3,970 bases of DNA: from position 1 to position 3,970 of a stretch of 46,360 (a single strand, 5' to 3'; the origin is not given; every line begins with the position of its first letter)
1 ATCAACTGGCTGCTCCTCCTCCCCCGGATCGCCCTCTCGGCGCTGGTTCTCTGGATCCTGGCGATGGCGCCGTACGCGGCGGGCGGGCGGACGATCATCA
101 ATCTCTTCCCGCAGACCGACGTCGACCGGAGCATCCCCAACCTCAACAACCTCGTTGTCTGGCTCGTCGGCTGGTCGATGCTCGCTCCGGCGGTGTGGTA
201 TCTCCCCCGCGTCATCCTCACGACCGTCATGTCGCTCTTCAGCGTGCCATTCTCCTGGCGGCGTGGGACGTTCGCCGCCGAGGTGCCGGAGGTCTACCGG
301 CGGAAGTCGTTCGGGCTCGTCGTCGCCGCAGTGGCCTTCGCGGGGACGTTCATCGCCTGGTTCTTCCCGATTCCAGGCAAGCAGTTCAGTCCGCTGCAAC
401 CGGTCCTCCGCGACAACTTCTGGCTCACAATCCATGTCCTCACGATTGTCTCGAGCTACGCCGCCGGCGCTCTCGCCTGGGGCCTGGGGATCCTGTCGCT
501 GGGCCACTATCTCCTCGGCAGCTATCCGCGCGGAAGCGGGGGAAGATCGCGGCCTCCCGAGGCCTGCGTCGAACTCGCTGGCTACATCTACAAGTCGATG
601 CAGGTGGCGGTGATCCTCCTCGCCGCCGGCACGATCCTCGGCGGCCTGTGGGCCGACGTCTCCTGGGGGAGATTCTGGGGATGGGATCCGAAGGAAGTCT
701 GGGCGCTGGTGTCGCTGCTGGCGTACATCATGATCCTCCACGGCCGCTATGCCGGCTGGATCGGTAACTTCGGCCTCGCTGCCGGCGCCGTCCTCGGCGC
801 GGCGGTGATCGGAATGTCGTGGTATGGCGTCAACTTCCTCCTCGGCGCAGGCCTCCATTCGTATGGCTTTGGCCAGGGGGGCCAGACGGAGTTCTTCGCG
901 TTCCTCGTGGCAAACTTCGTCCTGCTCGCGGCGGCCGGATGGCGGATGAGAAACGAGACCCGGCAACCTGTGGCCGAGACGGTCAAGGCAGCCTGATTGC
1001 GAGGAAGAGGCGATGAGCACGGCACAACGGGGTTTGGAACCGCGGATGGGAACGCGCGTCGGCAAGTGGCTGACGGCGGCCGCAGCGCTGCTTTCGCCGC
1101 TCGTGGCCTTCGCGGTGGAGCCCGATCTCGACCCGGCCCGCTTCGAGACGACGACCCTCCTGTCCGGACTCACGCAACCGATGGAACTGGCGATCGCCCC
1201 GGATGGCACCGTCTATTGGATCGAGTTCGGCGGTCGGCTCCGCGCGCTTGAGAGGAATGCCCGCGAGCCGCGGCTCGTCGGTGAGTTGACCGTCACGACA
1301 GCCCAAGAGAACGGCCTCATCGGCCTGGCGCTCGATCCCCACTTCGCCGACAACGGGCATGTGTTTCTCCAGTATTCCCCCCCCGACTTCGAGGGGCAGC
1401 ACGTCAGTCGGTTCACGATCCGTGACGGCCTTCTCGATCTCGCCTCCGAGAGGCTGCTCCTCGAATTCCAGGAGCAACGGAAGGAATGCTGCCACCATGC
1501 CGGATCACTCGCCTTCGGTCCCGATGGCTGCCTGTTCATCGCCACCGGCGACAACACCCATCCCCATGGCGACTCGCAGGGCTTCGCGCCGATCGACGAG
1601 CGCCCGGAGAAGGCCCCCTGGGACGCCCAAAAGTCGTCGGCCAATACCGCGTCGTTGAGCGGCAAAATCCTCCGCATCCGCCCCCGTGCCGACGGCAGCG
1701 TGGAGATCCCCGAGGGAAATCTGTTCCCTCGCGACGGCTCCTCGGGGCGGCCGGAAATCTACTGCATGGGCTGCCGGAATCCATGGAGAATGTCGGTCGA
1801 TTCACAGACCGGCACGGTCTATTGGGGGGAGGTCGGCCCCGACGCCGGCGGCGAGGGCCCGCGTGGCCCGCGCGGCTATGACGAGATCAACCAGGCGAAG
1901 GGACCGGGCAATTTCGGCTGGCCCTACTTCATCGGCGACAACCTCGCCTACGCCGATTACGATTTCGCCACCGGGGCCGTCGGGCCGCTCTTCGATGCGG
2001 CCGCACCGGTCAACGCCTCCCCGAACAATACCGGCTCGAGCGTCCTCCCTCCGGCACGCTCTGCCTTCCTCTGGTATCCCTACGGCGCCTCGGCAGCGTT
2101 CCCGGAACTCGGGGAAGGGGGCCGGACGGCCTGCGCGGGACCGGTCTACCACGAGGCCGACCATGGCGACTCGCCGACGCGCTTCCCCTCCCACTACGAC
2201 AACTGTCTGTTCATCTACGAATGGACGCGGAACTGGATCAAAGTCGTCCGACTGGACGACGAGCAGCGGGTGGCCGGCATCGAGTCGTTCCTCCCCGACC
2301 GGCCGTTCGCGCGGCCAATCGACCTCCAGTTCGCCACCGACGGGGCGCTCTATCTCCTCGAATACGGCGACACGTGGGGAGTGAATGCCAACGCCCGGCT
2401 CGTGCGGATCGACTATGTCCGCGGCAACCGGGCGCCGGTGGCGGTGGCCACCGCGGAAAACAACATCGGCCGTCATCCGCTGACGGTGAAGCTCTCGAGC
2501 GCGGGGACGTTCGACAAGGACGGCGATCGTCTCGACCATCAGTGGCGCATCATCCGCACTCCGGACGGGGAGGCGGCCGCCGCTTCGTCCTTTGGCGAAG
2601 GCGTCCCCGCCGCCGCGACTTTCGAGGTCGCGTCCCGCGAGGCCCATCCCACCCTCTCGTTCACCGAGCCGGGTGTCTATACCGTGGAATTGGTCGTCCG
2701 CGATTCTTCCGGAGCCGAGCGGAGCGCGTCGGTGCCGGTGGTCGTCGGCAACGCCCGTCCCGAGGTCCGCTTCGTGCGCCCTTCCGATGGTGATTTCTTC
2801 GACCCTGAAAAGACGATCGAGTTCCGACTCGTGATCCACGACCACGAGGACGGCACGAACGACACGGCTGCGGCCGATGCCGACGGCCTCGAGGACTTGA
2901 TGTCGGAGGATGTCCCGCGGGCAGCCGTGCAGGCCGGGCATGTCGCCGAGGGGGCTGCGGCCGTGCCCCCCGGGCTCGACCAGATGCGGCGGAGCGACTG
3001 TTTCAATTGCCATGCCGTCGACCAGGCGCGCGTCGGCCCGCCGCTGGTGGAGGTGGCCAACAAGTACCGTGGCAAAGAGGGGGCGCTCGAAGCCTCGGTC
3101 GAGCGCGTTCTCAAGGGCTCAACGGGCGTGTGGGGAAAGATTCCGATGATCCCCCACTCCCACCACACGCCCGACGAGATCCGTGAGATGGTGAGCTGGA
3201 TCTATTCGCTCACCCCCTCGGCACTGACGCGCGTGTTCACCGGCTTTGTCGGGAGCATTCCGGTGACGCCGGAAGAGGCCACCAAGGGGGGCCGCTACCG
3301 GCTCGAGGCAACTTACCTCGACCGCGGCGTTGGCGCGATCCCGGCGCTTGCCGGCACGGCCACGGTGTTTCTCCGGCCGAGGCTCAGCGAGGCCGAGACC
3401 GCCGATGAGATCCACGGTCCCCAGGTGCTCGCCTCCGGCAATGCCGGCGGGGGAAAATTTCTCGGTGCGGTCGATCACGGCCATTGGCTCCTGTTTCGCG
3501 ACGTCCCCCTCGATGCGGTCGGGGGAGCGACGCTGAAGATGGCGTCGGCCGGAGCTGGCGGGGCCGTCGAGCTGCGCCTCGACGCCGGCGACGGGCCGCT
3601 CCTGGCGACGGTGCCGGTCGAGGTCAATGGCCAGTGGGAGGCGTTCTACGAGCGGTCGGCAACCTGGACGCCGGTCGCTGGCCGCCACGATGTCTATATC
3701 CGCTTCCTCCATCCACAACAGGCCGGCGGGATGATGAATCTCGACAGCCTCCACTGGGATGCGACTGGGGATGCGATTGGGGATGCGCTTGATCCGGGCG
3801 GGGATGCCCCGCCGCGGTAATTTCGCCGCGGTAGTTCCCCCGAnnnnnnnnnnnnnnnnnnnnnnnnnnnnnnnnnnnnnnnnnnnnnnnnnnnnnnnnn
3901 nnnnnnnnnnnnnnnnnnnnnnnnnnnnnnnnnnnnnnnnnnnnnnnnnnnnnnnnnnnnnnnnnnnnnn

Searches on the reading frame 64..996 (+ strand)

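Call 41: search_protein_families(library=pfam, proteins=[window:64-996:+], max_evalue=0.001)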
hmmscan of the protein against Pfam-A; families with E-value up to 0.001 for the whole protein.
window:64-996:+ (310 aa): 1 family
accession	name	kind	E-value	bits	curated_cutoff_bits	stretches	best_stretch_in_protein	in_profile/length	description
PF01578.25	Cytochrom_C_asm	-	1.6e-24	87.2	29.9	1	82-260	32-208/212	Cytochrome C assembly protein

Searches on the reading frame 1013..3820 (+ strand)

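Call 41: search_protein_families(library=pfam, proteins=[window:1013-3820:+], max_evalue=0.001)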
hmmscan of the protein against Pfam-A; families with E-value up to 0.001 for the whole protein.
window:1013-3820:+ (935 aa): 5 families
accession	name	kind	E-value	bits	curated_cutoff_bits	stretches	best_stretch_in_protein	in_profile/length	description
PF07995.17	GSDH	-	1.8e-34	120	25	1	53-307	1-223/332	Glucose / Sorbosone dehydrogenase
PF03422.21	CBM_6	-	1e-20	74.7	28.9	1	793-912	1-120/125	Carbohydrate binding module (family 6)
PF18911.6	PKD_4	-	8.2e-08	32.6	27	1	472-574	1-81/85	PKD domain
PF00801.26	PKD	-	0.00037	20.9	23.5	0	483-570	8-73/80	PKD domain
PF00034.26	Cytochrom_C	-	0.00084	21.1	21.3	0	661-733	10-89/90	Cytochrome c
